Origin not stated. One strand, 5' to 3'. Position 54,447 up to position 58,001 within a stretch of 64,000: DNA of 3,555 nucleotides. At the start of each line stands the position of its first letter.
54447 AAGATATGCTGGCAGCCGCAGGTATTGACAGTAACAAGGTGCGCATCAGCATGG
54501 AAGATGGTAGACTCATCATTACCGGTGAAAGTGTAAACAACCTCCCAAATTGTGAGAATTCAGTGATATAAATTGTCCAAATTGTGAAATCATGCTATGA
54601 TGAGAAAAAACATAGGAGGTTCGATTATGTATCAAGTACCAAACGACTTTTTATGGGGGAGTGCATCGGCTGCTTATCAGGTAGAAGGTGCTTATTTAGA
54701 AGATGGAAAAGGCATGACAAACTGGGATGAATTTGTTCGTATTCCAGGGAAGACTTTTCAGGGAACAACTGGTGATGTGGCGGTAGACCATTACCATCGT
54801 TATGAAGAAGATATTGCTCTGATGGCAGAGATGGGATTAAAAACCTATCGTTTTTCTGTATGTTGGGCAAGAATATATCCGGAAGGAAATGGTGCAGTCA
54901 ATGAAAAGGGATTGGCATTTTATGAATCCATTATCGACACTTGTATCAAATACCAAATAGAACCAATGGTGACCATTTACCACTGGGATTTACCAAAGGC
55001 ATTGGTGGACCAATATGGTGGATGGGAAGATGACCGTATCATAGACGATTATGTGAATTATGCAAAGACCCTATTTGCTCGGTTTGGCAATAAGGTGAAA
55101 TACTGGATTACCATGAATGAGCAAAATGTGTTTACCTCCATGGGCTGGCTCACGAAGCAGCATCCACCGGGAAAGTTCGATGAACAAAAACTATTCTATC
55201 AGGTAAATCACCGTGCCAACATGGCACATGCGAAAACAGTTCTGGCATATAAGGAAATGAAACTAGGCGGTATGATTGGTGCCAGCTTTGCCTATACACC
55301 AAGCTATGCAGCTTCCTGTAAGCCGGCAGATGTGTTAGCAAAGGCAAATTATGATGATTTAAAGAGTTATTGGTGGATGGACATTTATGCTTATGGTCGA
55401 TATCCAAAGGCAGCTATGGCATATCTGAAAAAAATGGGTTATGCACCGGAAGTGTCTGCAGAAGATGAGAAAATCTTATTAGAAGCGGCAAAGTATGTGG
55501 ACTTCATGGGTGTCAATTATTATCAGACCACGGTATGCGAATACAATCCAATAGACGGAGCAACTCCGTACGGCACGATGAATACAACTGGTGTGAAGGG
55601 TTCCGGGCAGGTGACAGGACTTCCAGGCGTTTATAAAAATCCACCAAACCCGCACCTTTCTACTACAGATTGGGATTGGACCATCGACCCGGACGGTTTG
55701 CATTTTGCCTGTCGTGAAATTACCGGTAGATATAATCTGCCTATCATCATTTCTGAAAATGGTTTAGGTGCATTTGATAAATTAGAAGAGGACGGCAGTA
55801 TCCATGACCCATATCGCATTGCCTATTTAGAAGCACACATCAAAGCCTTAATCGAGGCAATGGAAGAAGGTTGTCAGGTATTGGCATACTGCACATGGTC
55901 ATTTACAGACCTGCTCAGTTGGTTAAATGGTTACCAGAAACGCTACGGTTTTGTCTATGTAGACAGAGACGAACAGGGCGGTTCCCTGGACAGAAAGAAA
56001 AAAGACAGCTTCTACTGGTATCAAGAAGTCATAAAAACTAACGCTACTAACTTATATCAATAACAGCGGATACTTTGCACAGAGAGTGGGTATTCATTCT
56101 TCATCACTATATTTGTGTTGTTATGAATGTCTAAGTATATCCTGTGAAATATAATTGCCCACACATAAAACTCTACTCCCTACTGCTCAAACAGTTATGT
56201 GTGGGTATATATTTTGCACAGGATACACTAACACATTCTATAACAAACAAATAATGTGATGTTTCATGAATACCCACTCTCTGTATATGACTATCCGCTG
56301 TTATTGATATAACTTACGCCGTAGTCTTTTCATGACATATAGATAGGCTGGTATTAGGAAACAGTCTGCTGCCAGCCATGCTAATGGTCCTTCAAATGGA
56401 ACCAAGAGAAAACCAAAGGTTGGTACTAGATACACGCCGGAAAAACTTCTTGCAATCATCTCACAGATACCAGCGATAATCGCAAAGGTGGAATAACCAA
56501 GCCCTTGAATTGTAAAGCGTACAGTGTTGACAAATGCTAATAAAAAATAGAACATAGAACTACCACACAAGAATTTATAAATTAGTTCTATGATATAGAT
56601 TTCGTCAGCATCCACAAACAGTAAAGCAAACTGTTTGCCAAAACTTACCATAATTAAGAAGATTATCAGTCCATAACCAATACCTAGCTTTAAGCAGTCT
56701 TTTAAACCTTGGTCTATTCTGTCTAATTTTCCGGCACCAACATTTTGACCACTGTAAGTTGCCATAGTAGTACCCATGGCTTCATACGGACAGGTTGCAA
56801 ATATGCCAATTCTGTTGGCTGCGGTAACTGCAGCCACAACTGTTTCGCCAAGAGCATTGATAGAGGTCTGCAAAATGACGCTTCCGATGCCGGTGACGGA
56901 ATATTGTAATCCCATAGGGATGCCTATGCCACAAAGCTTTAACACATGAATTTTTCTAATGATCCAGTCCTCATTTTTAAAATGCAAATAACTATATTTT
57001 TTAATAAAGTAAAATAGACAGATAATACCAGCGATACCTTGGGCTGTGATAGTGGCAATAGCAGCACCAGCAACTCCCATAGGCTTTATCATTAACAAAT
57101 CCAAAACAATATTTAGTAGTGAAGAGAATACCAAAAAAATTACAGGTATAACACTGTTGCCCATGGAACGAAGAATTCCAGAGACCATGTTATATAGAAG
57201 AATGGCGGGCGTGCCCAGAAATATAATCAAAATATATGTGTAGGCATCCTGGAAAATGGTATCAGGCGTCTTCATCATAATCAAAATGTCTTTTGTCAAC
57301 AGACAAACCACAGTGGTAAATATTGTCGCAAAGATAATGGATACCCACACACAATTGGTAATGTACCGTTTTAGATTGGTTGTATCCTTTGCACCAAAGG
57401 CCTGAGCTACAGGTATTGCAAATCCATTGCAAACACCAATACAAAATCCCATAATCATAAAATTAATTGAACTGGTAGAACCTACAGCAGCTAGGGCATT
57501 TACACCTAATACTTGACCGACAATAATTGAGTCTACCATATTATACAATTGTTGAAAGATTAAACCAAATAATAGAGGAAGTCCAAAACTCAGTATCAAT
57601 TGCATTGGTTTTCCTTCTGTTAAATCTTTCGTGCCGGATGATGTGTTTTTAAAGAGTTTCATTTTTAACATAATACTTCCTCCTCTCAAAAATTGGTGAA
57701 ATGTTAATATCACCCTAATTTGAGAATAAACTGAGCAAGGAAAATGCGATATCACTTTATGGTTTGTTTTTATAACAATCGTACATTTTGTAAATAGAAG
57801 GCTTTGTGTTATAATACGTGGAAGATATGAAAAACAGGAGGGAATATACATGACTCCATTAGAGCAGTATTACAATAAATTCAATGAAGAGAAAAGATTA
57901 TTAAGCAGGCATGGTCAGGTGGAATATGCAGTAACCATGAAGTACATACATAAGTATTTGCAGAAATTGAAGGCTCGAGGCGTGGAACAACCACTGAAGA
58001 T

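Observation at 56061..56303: Family of five long imperfect-palindrome intergenic elements with conserved terminal modules, each fitted exactly between gene ends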

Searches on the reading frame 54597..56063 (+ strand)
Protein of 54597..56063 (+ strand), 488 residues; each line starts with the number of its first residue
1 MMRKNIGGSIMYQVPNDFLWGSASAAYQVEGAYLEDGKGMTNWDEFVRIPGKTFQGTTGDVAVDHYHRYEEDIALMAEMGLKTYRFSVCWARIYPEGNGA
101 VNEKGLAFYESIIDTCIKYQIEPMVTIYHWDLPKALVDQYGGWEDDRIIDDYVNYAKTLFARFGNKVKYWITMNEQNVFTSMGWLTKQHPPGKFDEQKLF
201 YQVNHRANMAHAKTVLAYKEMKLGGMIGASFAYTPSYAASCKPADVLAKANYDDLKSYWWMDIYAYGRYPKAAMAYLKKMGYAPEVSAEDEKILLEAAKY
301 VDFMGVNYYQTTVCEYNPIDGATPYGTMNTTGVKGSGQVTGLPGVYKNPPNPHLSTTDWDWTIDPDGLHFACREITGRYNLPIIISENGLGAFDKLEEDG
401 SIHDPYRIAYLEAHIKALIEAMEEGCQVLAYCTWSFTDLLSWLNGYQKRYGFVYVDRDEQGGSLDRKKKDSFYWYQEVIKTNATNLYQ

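Call 13: find_encoding_contigs(protein=window:54597-56063:+, flank=3000, max_places=6)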
Protein window:54597-56063:+ (488 aa): no gene with exactly this product is on record in the collection.

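Call 18: search_protein_families(library=pfam, proteins=[window:54597-56063:+])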
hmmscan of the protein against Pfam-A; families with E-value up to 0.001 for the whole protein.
window:54597-56063:+ (488 aa): 1 family
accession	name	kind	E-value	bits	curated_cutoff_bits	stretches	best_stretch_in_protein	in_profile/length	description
PF00232.24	Glyco_hydro_1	-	5e-161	536.6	22.6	1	13-483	4-452/453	Glycosyl hydrolase family 1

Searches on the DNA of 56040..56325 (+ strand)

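Call 19: search_dna_similar(query=window:56040-56325:+, collection=plasmids, mode=distant)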
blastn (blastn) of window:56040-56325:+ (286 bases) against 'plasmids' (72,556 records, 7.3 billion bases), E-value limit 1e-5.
No match.

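Call 20: search_dna_similar(query=window:56040-56325:+, collection=phages, mode=distant)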
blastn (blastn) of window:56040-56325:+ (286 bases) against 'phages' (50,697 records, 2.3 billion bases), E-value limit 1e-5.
No match.
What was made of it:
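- On BOX-type composite repeat: There is no hit in the plasmid or phage collections (calls 19, 20).
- Tried and rejected: PLSDB plasmids and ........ phages, blastn: none (calls 19, 20).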

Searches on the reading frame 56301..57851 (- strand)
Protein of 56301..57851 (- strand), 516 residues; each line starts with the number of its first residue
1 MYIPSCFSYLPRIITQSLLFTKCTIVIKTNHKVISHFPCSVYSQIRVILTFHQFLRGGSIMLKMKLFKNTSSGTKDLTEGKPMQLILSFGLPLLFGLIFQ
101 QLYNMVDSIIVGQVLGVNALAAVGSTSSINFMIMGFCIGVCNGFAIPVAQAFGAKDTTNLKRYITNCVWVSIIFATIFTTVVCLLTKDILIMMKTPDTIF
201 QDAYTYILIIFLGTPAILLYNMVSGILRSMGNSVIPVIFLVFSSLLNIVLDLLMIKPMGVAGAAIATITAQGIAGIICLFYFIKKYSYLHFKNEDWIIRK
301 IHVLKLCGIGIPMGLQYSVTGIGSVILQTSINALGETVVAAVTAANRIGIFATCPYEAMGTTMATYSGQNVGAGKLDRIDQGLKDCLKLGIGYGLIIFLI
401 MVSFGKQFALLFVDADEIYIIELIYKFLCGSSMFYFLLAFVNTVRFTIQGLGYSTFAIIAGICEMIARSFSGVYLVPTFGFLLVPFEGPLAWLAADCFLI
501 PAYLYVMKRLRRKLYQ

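Call 18: search_protein_families(library=pfam, proteins=[window:56301-57851:-])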
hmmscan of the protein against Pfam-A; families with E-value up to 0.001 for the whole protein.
window:56301-57851:- (516 aa): 1 family
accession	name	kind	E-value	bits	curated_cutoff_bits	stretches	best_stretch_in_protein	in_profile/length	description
PF01554.23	MatE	-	4.2e-50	170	24.9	2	92-252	1-160/161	MatE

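Call 23: find_homologous_proteins(query=window:56301-57851:-, max_evalue=1e-30)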
Query window:56301-57851:- (516 aa): 6994 proteins with E <= 1e-30 among 8000 candidates; the best 120 are listed.
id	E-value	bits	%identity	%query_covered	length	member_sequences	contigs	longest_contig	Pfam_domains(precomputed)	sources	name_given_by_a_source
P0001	2.7e-292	988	100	88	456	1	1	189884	PF01554.24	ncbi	-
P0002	5.6e-245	832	83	88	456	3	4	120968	PF01554.24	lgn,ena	-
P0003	2.8e-208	711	72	88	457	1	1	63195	PF01554.24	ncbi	-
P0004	4.0e-206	704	71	87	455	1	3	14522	PF01943.23,PF01554.24,PF03023.20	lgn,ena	-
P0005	3.0e-205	701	71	87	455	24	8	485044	PF01943.23,PF01554.24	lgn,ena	-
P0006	4.7e-205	700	70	87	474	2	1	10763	PF01943.23,PF01554.24,PF03023.20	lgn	-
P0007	1.7e-204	698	71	87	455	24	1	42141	PF01943.23,PF01554.24,PF03023.20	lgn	-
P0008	5.5e-204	697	70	86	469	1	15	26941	PF01943.23,PF01554.24,PF03023.20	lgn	-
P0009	7.6e-203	693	70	86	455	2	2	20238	PF01554.24,PF03023.20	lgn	-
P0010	6.8e-202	690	69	86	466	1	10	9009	PF01554.24,PF03023.20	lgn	-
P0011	1.2e-201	689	68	88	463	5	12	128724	PF01943.23,PF01554.24,PF03023.20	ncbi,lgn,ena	-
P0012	4.5e-201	687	69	86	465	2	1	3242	PF01554.24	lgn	-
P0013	1.4e-200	685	65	90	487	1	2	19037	PF01943.23,PF01554.24,PF03023.20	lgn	-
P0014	3.0e-200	684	69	86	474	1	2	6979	PF01943.23,PF01554.24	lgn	-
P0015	7.8e-200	683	70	86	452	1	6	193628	PF01554.24,PF03023.20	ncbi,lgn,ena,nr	ncbi:MAG: MATE family efflux transporter [Lachnospiraceae bacterium]|nr:MATE family efflux transport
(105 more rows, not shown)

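Call 24: find_encoding_contigs(protein=P0001, flank=10000, max_places=4)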
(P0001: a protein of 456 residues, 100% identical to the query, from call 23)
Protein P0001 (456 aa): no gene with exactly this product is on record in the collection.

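Call 25: find_encoding_contigs(protein=P0002, flank=10000, max_places=4)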
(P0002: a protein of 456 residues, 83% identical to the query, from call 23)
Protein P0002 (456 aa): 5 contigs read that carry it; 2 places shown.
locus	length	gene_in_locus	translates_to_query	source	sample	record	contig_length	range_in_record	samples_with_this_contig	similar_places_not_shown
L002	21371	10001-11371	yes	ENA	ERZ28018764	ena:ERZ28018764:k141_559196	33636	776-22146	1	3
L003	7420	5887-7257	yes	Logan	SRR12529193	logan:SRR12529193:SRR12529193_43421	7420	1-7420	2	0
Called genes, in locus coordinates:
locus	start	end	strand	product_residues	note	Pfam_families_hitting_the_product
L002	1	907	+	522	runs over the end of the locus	PF13597:NRDD, PF01228:Gly_radical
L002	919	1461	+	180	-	PF13353:Fer4_12, PF04055:Radical_SAM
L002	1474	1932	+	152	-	PF22769:DCD, PF00692:dUTPase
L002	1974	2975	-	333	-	PF01522:Polysacc_deac_1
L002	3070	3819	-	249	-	PF01520:Amidase_3, PF05036:SPOR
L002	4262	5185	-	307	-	PF01183:Glyco_hydro_25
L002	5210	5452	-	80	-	PF00381:PTS-HPr (weak)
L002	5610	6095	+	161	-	-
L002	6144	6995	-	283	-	PF20316:DUF6612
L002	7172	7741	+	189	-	PF00440:TetR_N (faint), PF14278:TetR_C_8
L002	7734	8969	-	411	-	PF13685:Fe-ADH_2 (weak), PF00465:Fe-ADH, PF25137:ADH_Fe_C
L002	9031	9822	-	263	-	PF01209:Ubie_methyltran, PF03848:TehB, PF13489:Methyltransf_23, PF13847:Methyltransf_31, PF08241:Methyltransf_11, PF08242:Methyltransf_12, PF13649:Methyltransf_25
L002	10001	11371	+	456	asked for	PF01554:MatE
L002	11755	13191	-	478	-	PF00232:Glyco_hydro_1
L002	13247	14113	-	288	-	PF00005:ABC_tran, PF02463:SMC_N (weak), PF13304:AAA_21 (faint)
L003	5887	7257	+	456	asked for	PF01554:MatE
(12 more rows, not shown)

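Call 26: find_encoding_contigs(protein=P0003, flank=10000, max_places=4)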
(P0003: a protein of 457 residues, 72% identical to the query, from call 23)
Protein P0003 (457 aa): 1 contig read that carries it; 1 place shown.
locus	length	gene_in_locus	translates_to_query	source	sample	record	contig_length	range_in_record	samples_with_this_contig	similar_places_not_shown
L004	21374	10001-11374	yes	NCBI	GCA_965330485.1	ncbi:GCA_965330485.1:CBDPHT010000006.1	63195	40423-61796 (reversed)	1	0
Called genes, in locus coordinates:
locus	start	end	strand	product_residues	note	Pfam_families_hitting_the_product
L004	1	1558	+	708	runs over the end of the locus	PF03477:ATP-cone, PF13597:NRDD, PF01228:Gly_radical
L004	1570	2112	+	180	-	PF13353:Fer4_12, PF04055:Radical_SAM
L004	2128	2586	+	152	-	PF22769:DCD, PF00692:dUTPase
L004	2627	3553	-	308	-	PF01522:Polysacc_deac_1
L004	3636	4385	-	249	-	PF01520:Amidase_3, PF05036:SPOR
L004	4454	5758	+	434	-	PF00128:Alpha-amylase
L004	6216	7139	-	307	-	PF01183:Glyco_hydro_25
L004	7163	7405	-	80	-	PF00381:PTS-HPr (weak)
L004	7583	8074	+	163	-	-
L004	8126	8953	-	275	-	PF20316:DUF6612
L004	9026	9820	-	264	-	PF03848:TehB, PF01209:Ubie_methyltran (weak), PF13489:Methyltransf_23, PF13847:Methyltransf_31, PF08241:Methyltransf_11, PF08242:Methyltransf_12, PF13649:Methyltransf_25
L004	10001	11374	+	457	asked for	PF01554:MatE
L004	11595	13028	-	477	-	PF00232:Glyco_hydro_1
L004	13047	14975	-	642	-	PF12838:Fer4_7 (weak), PF13237:Fer4_10 (weak), PF14697:Fer4_21 (weak), PF00037:Fer4 (weak), PF12837:Fer4_6 (weak), PF02906:Fe_hyd_lg_C, PF00015:MCPsignal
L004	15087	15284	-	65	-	PF12844:HTH_19 (weak), PF13413:HTH_25 (weak), PF13443:HTH_26 (weak), PF13560:HTH_31, PF01381:HTH_3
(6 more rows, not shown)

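Call 38: list_cluster_members(proteins=[P0001, P0002, P0003])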
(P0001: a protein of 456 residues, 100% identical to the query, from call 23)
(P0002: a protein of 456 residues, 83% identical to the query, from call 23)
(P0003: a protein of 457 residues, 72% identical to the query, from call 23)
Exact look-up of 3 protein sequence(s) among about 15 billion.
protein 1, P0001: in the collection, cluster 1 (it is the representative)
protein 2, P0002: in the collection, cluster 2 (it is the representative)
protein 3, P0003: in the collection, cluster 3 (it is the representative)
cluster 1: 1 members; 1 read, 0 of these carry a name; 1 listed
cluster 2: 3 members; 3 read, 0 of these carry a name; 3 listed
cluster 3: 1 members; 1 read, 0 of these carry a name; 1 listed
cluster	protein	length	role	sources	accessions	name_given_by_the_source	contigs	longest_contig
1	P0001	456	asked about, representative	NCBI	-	-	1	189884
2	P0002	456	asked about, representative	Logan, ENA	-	-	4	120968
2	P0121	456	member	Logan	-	-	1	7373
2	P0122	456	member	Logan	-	-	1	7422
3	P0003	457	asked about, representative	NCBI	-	-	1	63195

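Call 67: find_encoding_contigs(protein=P0005, flank=10000, max_places=2)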
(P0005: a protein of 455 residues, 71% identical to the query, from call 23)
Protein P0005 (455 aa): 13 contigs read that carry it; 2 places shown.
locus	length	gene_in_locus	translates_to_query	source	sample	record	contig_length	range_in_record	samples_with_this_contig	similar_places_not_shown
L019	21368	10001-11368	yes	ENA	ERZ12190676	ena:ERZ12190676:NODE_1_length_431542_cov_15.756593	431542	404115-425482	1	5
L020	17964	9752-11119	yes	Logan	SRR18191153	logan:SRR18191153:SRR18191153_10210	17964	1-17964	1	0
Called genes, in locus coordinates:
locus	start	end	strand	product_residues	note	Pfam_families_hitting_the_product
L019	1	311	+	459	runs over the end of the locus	PF01225:Mur_ligase, PF08245:Mur_ligase_M, PF02875:Mur_ligase_C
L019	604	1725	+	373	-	PF07261:DnaB_2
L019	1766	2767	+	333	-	PF01695:IstB_IS21, PF00308:Bac_DnaA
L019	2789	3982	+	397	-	PF13793:Pribosyltran_N, PF00156:Pribosyltran, PF14572:Pribosyl_synth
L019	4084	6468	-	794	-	PF00912:Transgly, PF00905:Transpeptidase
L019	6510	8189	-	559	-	PF13476:AAA_23, PF13514:AAA_27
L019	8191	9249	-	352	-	PF00149:Metallophos, PF12850:Metallophos_2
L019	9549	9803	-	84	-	PF12116:SpoIIID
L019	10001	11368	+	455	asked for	PF01554:MatE, PF01943:Polysacc_synt (weak), PF01554:MatE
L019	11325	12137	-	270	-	PF10021:PARG_cat_microb (weak)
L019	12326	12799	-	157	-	PF00293:NUDIX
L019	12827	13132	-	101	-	PF00085:Thioredoxin, PF14595:Thioredoxin_9 (weak), PF13098:Thioredoxin_2 (weak), PF13905:Thioredoxin_8 (faint)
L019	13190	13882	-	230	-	PF14353:CpXC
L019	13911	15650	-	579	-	PF00224:PK, PF03328:HpcH_HpaI (weak), PF02887:PK_C, PF00391:PEP-utilizers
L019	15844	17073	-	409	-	PF26745:SPM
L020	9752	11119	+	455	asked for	PF01554:MatE, PF01943:Polysacc_synt (weak), PF01554:MatE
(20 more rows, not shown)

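Call 71: find_encoding_contigs(protein=P0121, flank=10000, max_places=4)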
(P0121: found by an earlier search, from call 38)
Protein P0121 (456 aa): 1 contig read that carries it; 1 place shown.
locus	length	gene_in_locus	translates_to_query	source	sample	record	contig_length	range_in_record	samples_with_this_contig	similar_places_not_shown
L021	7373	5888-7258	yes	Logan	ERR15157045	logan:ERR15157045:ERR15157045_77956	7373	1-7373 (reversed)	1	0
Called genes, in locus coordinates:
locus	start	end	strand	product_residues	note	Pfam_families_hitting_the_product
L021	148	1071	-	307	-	PF01183:Glyco_hydro_25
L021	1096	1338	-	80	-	PF00381:PTS-HPr (weak)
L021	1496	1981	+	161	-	-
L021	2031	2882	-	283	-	PF20316:DUF6612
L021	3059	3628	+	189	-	PF00440:TetR_N (faint), PF14278:TetR_C_8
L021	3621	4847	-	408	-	PF00465:Fe-ADH, PF13685:Fe-ADH_2 (weak), PF25137:ADH_Fe_C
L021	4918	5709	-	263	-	PF01209:Ubie_methyltran, PF03848:TehB, PF13489:Methyltransf_23, PF13847:Methyltransf_31, PF08241:Methyltransf_11, PF08242:Methyltransf_12, PF13649:Methyltransf_25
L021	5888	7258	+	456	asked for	PF01554:MatE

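Call 72: find_encoding_contigs(protein=P0122, flank=10000, max_places=4)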
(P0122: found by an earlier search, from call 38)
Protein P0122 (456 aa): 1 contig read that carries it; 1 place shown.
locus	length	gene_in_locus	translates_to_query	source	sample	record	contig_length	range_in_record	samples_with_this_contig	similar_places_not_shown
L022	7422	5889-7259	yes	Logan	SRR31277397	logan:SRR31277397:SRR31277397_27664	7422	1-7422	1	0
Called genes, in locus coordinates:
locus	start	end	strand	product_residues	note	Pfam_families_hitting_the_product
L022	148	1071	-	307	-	PF01183:Glyco_hydro_25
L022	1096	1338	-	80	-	PF00381:PTS-HPr (weak)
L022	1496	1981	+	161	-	-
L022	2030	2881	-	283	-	PF20316:DUF6612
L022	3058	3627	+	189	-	PF00440:TetR_N (faint), PF14278:TetR_C_8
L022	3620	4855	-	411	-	PF13685:Fe-ADH_2 (weak), PF00465:Fe-ADH, PF25137:ADH_Fe_C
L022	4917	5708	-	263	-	PF03848:TehB, PF01209:Ubie_methyltran, PF13489:Methyltransf_23, PF13847:Methyltransf_31, PF08241:Methyltransf_11, PF08242:Methyltransf_12, PF13649:Methyltransf_25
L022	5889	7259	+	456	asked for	PF01554:MatE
